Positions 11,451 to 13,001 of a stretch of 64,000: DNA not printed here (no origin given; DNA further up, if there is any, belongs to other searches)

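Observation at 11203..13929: C-methyltransferase and FdtA-like cupin co-transcribed with a UXS-type UDP-glucuronate decarboxylase: candidate branched-chain (C-methyl) sugar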

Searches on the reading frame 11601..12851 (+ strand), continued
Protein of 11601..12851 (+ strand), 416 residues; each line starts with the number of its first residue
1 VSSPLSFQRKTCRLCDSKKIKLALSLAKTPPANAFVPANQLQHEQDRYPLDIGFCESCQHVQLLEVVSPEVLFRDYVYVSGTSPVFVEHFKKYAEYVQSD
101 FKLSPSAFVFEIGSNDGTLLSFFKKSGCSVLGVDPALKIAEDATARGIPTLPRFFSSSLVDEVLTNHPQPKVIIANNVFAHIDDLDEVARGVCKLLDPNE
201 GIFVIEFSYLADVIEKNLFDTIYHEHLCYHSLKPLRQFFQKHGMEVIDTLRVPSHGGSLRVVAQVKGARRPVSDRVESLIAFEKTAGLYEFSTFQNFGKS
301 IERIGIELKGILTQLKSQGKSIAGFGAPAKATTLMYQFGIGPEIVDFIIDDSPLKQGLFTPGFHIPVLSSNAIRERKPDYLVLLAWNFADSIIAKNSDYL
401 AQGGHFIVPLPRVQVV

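Call 18: find_encoding_contigs(protein=P0099, flank=10000, max_places=2)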
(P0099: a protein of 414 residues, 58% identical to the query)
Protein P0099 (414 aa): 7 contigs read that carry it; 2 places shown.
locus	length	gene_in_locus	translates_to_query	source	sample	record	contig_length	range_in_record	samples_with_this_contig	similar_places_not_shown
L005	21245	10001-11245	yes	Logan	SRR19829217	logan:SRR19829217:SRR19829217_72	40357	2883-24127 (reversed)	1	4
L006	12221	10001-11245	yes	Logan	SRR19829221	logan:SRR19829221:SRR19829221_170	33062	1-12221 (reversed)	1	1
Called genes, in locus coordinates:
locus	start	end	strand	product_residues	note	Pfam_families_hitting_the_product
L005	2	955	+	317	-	PF01073:3Beta_HSD (weak), PF01370:Epimerase, PF04321:RmlD_sub_bind (weak), PF07993:NAD_binding_4 (faint), PF16363:GDP_Man_Dehyd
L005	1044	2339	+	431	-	PF01029:NusB, PF01189:Methyltr_RsmB-F, PF13649:Methyltransf_25 (faint)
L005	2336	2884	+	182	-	PF00702:Hydrolase, PF13419:HAD_2 (weak), PF13242:Hydrolase_like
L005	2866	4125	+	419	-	PF13439:Glyco_transf_4, PF13579:Glyco_trans_4_4, PF00534:Glycos_transf_1, PF13692:Glyco_trans_1_4, PF13524:Glyco_trans_1_2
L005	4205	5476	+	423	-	PF03721:UDPG_MGDP_dh_N, PF00984:UDPG_MGDP_dh, PF03720:UDPG_MGDP_dh_C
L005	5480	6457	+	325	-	PF01075:Glyco_transf_9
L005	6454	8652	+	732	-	PF19510:DUF6044 (weak)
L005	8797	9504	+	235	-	PF13641:Glyco_tranf_2_3, PF00535:Glycos_transf_2, PF10111:Glyco_tranf_2_2 (weak)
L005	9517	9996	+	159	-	PF07883:Cupin_2 (weak)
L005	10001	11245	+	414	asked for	PF08421:Methyltransf_13, PF13489:Methyltransf_23, PF08241:Methyltransf_11 (weak), PF08242:Methyltransf_12, PF13649:Methyltransf_25 (weak), PF08484:Methyltransf_14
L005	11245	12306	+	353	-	PF01073:3Beta_HSD, PF01370:Epimerase, PF16363:GDP_Man_Dehyd, PF07993:NAD_binding_4 (weak)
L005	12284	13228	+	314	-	PF01408:GFO_IDH_MocA, PF22725:GFO_IDH_MocA_C3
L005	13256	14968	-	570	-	PF27859:LIC12162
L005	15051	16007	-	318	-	PF00389:2-Hacid_dh, PF02826:2-Hacid_dh_C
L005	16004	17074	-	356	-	PF01761:DHQ_synthase, PF24621:DHQS_C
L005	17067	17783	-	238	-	PF00106:adh_short, PF08659:KR (weak), PF01370:Epimerase (weak), PF13561:adh_short_C2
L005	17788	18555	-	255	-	PF02348:CTP_transf_3, PF12804:NTP_transf_3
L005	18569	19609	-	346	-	PF01408:GFO_IDH_MocA, PF22725:GFO_IDH_MocA_C3, PF02894:GFO_IDH_MocA_C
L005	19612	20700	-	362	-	PF01408:GFO_IDH_MocA, PF02894:GFO_IDH_MocA_C, PF22725:GFO_IDH_MocA_C3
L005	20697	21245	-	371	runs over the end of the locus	PF00155:Aminotran_1_2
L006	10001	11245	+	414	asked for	PF08421:Methyltransf_13, PF13489:Methyltransf_23, PF08241:Methyltransf_11 (weak), PF08242:Methyltransf_12, PF13649:Methyltransf_25 (weak), PF08484:Methyltransf_14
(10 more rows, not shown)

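Call 23: find_related_loci(query=A1, collection=genome_contigs, flank=10000)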
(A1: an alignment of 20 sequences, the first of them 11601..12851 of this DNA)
Query A1 (416 aa) in genome_contigs; peptide patterns used: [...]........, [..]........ (x = any residue, [..] = any of these).
600 stretches matched a pattern (row limit reached: there are more); 596 encode a relative of the query (tblastn E <= 1e-3); the best 80 are kept; 80 distinct loci.
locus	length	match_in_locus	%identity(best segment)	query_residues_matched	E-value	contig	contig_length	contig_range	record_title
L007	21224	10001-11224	62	8-416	1e-167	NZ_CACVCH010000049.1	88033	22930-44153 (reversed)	Magnetospirillum sp. SS-4, whole genome shotgun sequence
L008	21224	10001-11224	60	8-416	1e-162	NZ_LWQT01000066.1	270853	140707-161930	Paramagnetospirillum marisnigri strain SP-1 NODE_3_length_270853_cov_106.897_ID_7666, whole genome shotgun sequence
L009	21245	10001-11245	58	4-416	3e-161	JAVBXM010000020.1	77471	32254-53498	MAG: Phaeospirillum sp. isolate GS7 279, whole genome shotgun sequence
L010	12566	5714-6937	58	8-416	2e-160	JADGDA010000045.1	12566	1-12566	MAG: Alphaproteobacteria bacterium isolate nYQH56bin3 nYQH56_bin3_NODE_45_length_12566_cov_4.436144, whole genome shotgu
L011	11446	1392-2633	57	1-416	9e-158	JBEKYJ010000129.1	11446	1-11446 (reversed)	MAG: Verrucomicrobiia bacterium isolate SPRUCE 672 SPRUCE_672_129, whole genome shotgun sequence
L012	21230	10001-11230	58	5-415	3e-157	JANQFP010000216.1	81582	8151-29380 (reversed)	MAG: Rhodospirillales bacterium isolate PL23a_bin.98 k99_1228059, whole genome shotgun sequence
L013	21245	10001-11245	59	1-415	4e-157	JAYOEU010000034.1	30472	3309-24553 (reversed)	MAG: Alphaproteobacteria bacterium isolate 139552_S154_metabat_bins_2.tsv.004_sub NODE_1538_length_30472_cov_6.676267, w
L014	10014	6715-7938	57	8-416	2e-155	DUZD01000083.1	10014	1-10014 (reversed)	MAG TPA_asm: Rhodospirillaceae bacterium isolate MAG_05422_2-02_14 Ga0066829_10001148, whole genome shotgun sequence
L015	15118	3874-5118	57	1-415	3e-155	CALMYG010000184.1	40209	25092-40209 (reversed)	MAG TPA_asm: uncultured Verrucomicrobia bacterium isolate SRR2107179_bin.42_CONCOCT_v1.1_MAG genome assembly, contig: ER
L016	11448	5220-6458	57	1-415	2e-154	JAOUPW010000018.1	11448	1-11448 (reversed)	MAG: Rhodospirillales bacterium isolate 8_1_Oct_SF_Bin68 8_1_Oct_SF_Bin68_scaffold_4214_c1, whole genome shotgun sequenc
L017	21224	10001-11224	57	8-416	8e-154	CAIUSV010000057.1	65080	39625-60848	MAG: uncultured Rhodospirillaceae bacterium isolate E14_bin-2645 genome assembly, contig: bin-2645:57/93, whole genome s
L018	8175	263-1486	56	8-416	9e-154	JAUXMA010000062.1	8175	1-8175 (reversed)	MAG: Rhodospirillaceae bacterium isolate CSMAG_3148 CSMAG_3148_k141_562396_length_8175_cov_10.4159, whole genome shotgun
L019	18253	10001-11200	58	8-407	2e-153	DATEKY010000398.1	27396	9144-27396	MAG TPA_asm: Xanthobacteraceae bacterium isolate SMAG_U8902 k141_902887, whole genome shotgun sequence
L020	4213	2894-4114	57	8-415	2e-155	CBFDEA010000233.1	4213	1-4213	MAG TPA_asm: uncultured Rhodospirillaceae bacterium isolate SRR26215676_concoct_181 genome assembly, contig: ERZ25073495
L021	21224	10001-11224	54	5-415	7e-151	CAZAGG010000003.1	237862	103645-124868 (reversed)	MAG TPA_asm: uncultured Rickettsiales bacterium isolate SRP290908_co2_23 genome assembly, contig: NODE_36_length_237862_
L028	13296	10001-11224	57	8-416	2e-149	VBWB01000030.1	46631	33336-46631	MAG: Stygiobacter sp. isolate X1_MaxBin.003 scaffold_566, whole genome shotgun sequence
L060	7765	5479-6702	53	8-416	2e-141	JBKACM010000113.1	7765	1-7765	MAG: Alphaproteobacteria bacterium isolate XQGS-1 NODE_113_length_7765_cov_5.489334, whole genome shotgun sequence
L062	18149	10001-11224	53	8-416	2e-141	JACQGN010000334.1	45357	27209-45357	MAG: Betaproteobacteria bacterium isolate NC_groundwater_1074_Ag_S2p5_64_289 S_2p5_S6_coassembly_k141_4998858, whole gen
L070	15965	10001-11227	52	7-416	1e-137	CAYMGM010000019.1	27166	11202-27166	MAG TPA_asm: uncultured Rhodospirillaceae bacterium isolate SRP216815_co1_251 genome assembly, contig: NODE_1937_length_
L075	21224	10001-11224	53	8-415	4e-137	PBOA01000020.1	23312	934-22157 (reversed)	MAG: Chloroflexota bacterium isolate SP196 MHASMcontig_3101268, whole genome shotgun sequence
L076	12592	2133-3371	51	3-415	4e-136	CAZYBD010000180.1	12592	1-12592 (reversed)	MAG TPA_asm: uncultured Dehalococcoidia bacterium isolate SRP092796_co2_757 genome assembly, contig: k141_2594763, whole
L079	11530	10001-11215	51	9-415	1e-134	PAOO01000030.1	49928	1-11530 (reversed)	MAG: Chloroflexota bacterium isolate SAT213 117324, whole genome shotgun sequence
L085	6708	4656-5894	50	2-415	2e-132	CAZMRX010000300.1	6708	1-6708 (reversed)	MAG TPA_asm: uncultured Acidobacteriota bacterium isolate SRP287453_co1_166 genome assembly, contig: NODE_22241_length_6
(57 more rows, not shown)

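Call 25: search_solved_structures(query=window:11601-12851:+, max_evalue=0.00001, show_alignments=1)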
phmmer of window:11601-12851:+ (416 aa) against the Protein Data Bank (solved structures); distinct sequences matched with E-value up to 0.00001: 10.
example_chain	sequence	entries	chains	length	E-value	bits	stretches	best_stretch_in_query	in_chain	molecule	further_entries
4rv9_A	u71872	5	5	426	1.2e-99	337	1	10-416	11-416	D-mycarose 3-C-methyltransferase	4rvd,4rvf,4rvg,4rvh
3ndi_A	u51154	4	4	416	1.1e-75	258.1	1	11-415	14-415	Methyltransferase | TcaB9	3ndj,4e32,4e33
4e2y_A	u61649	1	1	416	2.8e-75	256.7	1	11-415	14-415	TcaB9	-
4e31_A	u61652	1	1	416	2.8e-75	256.7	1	11-415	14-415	TcaB9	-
4e2x_A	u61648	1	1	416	3.8e-75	256.3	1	11-415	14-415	TcaB9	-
5t64_A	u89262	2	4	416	6.9e-75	255.4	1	11-415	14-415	Sugar 3-C-methyl transferase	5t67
4e2z_A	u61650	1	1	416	1e-74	254.9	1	11-415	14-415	TcaB9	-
4e2w_A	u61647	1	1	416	1e-74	254.9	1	11-415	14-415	TcaB9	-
4e30_A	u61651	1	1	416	2.6e-74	253.5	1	11-415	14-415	TcaB9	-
5t6b_A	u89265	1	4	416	1.5e-73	251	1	11-415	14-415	Sugar 3-C-methyl transferase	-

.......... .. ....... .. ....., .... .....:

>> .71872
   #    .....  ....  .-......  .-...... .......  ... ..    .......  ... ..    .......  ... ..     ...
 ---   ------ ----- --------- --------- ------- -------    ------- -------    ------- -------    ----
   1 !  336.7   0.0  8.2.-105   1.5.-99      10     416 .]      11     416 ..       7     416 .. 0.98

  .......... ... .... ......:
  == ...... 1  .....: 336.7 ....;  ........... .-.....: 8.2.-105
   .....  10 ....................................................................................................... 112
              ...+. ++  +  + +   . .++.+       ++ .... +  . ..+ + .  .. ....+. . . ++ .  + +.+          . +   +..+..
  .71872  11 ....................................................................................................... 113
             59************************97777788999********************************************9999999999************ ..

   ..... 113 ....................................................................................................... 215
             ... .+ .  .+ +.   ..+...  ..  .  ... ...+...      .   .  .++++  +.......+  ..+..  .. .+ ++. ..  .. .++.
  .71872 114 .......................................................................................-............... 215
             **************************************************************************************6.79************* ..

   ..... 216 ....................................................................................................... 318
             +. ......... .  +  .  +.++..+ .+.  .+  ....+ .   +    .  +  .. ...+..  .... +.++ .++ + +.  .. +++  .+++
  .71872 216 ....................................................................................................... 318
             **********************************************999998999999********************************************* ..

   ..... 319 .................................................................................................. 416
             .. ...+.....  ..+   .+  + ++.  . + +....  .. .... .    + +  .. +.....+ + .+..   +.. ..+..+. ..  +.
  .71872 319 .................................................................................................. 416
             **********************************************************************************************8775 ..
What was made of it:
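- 11601..12851 (+): TylC3/MtmC/TcaB9-type NDP-sugar C-methyltransferase (416 aa): zinc ribbon, class I SAM domain and C-terminal domain. MtmC 4rv9 E 1e-99; TcaB9 3ndi E 1e-75 (call 25).
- On TylC3/TcaB9/MtmC NDP-sugar C-methyltransferases (Pfam PF08421 + PF08484): Aligns end to end with MtmC 4rv9 (call 25). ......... is identical in MtmC and the query (call 25).
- Checked: Its best solved relative is MtmC, the D-mycarose 3-C-methyltransferase (4rv9, E 1e-99) (call 25).
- The closest characterised relatives of the methyltransferase (MtmC, TcaB9; calls 25) are C-3 methyltransferases. Characterised TylC3-family enzymes use 4-keto-6-deoxyhexoses (own knowledge; calls 25).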
